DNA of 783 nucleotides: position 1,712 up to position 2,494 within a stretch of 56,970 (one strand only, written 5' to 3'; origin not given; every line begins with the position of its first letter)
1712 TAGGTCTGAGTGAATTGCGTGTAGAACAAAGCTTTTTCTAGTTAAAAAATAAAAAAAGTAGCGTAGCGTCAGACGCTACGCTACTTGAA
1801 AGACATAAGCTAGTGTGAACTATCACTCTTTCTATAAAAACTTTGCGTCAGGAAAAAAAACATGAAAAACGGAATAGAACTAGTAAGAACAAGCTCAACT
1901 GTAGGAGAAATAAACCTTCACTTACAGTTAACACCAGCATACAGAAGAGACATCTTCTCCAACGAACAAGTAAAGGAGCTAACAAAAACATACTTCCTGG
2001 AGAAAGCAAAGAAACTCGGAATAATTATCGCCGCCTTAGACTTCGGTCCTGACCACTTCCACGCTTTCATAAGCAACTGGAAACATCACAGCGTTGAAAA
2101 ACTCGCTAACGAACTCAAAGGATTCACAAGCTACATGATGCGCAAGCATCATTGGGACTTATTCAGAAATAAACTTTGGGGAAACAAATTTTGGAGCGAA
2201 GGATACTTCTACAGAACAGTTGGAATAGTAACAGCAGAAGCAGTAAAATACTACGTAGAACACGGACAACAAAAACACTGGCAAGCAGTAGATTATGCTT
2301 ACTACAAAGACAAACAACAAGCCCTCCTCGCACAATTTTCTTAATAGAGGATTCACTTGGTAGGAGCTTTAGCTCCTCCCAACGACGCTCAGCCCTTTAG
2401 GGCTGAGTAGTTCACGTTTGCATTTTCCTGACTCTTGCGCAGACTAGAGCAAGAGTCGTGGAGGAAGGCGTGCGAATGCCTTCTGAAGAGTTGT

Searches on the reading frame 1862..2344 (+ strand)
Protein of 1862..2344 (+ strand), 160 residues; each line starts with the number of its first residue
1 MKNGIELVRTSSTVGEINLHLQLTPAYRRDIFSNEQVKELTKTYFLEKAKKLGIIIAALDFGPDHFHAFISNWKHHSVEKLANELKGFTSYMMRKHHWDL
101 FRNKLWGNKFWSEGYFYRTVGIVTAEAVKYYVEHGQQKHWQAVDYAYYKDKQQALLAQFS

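Call 10: search_protein_families(library=pfam, proteins=[window:1862-2344:+], max_evalue=0.01)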
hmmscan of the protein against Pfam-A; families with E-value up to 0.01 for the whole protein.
window:1862-2344:+ (160 aa): 1 family
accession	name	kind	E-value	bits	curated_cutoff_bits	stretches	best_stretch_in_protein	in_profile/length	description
PF01797.21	Y1_Tnp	-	4.6e-26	91.8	23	1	14-134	2-120/121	Transposase IS200 like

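Call 34: search_protein_families(library=ncbifam, proteins=[window:1862-2344:+], max_evalue=1)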
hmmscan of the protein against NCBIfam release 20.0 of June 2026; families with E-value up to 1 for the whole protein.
window:1862-2344:+ (160 aa): 3 families
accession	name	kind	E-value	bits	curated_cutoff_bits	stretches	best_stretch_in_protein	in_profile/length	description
NF033573.1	transpos_IS200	equivalog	8.4e-29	100.4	55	1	9-134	3-126/126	IS200/IS605 family transposase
NF047646.1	REP_Tyr_transpos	equivalog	0.00012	21.9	80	1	26-119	19-113/146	REP-associated tyrosine transposase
NF004065.0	PRK05580.1-1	equivalog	0.076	11.2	858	1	61-153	36-124/731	primosomal protein N'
